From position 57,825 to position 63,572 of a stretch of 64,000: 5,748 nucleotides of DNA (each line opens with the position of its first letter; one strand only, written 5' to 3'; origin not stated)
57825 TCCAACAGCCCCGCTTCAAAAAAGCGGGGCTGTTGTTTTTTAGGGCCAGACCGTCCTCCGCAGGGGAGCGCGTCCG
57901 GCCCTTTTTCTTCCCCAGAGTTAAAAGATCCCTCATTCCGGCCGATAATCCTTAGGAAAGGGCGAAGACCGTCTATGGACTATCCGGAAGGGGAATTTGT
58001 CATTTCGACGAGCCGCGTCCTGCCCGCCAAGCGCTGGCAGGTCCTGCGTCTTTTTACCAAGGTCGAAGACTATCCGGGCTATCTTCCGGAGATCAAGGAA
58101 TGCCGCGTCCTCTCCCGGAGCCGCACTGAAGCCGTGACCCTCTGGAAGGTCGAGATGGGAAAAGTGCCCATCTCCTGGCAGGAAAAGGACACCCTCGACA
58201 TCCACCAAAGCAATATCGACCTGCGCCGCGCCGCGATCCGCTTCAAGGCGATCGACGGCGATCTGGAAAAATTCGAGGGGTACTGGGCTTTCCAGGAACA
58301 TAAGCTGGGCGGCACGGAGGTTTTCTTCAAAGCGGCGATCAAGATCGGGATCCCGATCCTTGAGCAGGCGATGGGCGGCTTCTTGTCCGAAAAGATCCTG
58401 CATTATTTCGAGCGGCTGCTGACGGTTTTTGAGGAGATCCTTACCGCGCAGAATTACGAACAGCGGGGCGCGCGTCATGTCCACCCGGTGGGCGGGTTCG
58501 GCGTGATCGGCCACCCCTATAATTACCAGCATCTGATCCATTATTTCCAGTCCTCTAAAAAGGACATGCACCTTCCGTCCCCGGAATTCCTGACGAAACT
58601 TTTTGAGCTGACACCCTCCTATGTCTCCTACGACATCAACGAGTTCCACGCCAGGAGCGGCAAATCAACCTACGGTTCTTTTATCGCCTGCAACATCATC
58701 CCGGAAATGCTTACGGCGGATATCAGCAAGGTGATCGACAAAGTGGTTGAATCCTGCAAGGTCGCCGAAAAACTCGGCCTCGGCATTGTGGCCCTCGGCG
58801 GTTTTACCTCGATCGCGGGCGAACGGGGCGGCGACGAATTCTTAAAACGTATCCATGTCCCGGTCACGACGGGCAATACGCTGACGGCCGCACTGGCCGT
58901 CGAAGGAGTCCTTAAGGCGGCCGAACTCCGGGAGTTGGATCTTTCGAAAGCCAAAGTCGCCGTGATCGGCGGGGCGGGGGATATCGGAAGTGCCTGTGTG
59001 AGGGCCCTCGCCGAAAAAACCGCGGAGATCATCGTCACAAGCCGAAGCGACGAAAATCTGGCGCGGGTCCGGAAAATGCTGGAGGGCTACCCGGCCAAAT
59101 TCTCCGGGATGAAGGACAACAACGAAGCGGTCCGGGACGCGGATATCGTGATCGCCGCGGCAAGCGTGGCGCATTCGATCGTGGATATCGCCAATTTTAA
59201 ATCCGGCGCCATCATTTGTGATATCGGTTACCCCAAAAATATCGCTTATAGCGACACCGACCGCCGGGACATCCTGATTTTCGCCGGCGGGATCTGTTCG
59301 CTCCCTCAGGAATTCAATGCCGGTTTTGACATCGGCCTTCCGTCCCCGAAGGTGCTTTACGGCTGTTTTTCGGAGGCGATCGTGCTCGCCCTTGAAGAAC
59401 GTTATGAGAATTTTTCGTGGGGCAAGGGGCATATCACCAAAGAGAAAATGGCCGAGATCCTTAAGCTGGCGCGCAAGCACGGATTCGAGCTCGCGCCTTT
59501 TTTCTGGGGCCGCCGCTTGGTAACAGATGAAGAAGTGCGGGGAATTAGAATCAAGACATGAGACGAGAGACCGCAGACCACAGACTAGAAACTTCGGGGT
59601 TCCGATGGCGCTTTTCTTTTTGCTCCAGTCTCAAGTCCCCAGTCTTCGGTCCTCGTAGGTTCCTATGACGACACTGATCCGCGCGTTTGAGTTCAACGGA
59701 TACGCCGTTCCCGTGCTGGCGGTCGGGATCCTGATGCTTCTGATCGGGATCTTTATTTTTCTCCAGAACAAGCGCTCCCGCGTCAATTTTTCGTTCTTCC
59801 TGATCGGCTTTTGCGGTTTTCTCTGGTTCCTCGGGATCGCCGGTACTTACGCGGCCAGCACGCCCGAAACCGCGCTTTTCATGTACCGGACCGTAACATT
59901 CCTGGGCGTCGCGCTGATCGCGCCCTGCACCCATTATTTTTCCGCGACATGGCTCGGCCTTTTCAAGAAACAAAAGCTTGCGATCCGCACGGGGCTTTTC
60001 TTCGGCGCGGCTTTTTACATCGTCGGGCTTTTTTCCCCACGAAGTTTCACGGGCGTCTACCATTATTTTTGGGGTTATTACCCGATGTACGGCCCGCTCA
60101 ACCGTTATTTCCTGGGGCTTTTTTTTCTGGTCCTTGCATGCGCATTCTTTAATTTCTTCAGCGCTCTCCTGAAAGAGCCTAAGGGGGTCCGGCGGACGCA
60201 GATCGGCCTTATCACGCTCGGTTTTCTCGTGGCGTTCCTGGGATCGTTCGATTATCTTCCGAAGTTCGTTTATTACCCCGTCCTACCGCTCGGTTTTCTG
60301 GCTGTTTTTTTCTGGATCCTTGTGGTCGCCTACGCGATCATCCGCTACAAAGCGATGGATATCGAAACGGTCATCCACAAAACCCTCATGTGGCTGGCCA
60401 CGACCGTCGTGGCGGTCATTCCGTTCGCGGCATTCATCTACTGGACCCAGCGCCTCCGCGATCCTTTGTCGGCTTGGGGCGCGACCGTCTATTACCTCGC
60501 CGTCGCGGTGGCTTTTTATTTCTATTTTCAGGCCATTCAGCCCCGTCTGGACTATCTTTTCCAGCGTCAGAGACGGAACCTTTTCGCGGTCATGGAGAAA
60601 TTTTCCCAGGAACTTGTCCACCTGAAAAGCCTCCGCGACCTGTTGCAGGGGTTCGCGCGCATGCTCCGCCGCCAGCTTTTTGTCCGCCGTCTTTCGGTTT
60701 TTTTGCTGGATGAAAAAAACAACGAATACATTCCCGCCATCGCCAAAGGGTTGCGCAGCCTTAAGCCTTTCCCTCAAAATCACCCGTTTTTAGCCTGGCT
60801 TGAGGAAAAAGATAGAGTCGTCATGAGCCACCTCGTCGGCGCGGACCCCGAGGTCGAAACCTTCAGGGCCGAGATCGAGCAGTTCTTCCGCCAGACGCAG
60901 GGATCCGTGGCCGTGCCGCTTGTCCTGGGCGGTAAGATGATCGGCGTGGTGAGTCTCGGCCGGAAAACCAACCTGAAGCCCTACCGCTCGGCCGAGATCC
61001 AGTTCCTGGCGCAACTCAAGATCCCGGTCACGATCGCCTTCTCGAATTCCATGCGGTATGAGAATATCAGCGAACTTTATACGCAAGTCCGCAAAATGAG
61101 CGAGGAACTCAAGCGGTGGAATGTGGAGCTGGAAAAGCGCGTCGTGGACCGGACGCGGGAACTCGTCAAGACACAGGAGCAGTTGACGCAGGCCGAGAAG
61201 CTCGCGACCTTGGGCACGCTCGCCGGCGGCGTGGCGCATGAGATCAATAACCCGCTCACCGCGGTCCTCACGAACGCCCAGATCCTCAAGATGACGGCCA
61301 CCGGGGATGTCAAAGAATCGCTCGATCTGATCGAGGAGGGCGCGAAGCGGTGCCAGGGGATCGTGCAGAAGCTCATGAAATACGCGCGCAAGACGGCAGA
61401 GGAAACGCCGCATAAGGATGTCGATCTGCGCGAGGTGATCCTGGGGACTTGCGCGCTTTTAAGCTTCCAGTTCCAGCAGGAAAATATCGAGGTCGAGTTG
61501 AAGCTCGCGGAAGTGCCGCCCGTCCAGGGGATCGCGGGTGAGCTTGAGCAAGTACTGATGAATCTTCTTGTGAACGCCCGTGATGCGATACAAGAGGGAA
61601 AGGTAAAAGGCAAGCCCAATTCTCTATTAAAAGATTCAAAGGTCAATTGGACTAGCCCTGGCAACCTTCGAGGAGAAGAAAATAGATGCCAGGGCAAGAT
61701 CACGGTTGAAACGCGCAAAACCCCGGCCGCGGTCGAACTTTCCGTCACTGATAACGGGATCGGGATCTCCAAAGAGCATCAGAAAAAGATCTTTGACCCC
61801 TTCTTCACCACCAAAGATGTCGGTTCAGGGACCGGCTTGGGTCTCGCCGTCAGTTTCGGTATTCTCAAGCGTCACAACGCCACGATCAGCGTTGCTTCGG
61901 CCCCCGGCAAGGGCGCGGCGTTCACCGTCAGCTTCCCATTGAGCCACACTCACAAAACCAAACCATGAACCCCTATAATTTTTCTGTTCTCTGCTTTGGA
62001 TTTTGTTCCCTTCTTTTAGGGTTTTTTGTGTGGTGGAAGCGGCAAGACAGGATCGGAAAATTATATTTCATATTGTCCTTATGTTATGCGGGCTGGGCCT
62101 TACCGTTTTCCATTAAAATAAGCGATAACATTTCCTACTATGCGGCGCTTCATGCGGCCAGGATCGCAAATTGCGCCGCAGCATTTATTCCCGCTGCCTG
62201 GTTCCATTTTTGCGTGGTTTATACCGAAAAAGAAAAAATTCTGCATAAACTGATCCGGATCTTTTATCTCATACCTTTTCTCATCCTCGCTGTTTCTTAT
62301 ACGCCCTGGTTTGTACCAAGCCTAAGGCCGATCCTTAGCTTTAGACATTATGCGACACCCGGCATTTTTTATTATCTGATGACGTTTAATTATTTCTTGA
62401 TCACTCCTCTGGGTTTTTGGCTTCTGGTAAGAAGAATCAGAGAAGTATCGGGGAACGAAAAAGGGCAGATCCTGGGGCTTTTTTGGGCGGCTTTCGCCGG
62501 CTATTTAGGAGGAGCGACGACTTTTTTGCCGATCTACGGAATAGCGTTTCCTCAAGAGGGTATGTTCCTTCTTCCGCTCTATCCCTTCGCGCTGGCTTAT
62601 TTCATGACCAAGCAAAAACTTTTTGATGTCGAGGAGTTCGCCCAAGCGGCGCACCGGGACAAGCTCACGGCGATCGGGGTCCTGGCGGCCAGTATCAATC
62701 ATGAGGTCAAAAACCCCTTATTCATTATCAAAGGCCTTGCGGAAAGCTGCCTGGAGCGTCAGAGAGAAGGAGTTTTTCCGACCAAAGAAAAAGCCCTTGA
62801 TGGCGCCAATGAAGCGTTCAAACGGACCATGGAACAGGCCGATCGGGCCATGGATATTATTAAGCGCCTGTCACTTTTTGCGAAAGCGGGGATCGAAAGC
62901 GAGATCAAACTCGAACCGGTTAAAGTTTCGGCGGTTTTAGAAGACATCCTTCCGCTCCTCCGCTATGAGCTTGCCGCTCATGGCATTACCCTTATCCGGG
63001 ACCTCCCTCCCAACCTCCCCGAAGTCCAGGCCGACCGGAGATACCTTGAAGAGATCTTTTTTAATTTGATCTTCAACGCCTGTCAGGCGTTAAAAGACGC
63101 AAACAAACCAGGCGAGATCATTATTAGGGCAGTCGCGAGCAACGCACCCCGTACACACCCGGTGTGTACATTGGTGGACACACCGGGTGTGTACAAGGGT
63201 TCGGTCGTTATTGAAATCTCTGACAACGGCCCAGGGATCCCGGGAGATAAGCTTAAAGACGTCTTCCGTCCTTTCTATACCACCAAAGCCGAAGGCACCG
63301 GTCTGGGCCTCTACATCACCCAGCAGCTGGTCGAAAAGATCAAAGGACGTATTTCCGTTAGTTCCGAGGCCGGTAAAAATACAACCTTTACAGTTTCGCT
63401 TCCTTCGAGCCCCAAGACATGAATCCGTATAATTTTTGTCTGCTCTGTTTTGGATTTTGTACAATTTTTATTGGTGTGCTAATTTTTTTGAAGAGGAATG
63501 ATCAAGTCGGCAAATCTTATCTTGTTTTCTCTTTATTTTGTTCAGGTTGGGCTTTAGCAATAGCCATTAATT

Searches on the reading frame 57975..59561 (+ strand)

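Call 80: search_protein_families(library=pfam, proteins=[window:57975-59561:+], max_evalue=0.00001)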
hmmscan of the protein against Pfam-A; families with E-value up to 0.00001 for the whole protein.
window:57975-59561:+ (528 aa): 5 families
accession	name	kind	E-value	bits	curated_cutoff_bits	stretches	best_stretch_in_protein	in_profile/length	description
PF03364.25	Polyketide_cyc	-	7.3e-16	59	23.4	1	17-139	2-116/126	Polyketide cyclase / dehydrase and lipid transport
PF01488.26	Shikimate_DH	-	3.8e-13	50.1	24.3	1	322-426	9-120/138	Shikimate / quinate 5-dehydrogenase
PF03807.23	F420_oxidored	-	2.7e-08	34.7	21.6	1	327-399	1-70/94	NADP oxidoreductase coenzyme F420-dependent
PF00670.27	AdoHcyase_NAD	-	1.6e-07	32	27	1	325-420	22-112/162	S-adenosyl-L-homocysteine hydrolase, NAD binding domain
PF02882.25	THF_DHG_CYH_C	-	1.3e-06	28.2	27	0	380-421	71-111/160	Tetrahydrofolate dehydrogenase/cyclohydrolase, NAD(P)-binding domain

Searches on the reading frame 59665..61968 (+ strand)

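Call 80: search_protein_families(library=pfam, proteins=[window:59665-61968:+], max_evalue=0.00001)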
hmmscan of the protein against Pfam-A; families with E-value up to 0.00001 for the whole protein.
window:59665-61968:+ (767 aa): 4 families
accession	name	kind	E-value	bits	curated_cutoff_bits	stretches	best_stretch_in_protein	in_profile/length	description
PF02518.31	HATPase_c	-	2.9e-22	79.6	26.4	1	626-760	5-110/111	Histidine kinase-, DNA gyrase B-, and HSP90-like ATPase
PF00512.31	HisKA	-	2.4e-14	53.5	26.9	1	517-578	3-65/66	His Kinase A (phospho-acceptor) domain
PF16927.11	HisKA_7TM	-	1.6e-12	48.2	28.6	1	17-233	2-222/224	N-terminal 7TM region of histidine kinase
PF01590.32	GAF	-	1.5e-07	32.4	22.4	1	323-451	2-125/133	GAF domain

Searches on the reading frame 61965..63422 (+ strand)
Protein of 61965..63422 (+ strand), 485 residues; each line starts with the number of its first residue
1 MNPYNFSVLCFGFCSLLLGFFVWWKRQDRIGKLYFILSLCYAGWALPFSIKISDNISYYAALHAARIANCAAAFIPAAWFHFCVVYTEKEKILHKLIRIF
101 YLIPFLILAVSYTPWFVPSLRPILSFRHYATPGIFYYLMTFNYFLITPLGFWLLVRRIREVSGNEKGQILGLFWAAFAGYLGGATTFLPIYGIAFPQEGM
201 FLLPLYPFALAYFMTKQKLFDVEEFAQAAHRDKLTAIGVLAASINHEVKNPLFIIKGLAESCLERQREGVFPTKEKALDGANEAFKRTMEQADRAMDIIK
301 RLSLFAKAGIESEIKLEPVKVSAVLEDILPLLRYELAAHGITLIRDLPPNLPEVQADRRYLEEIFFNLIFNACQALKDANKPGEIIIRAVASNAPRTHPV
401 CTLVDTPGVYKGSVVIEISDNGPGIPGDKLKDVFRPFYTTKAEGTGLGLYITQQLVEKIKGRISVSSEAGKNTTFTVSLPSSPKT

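Call 80: search_protein_families(library=pfam, proteins=[window:61965-63422:+], max_evalue=0.00001)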
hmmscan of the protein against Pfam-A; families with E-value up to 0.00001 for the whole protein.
window:61965-63422:+ (485 aa): 3 families
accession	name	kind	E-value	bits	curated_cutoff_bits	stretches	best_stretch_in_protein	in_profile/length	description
PF02518.31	HATPase_c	-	5.9e-23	81.9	26.4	1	357-481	2-109/111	Histidine kinase-, DNA gyrase B-, and HSP90-like ATPase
PF16927.11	HisKA_7TM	-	2.8e-14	54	28.6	1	8-221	2-221/224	N-terminal 7TM region of histidine kinase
PF00512.31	HisKA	-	1.7e-07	31.7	26.9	1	240-308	5-63/66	His Kinase A (phospho-acceptor) domain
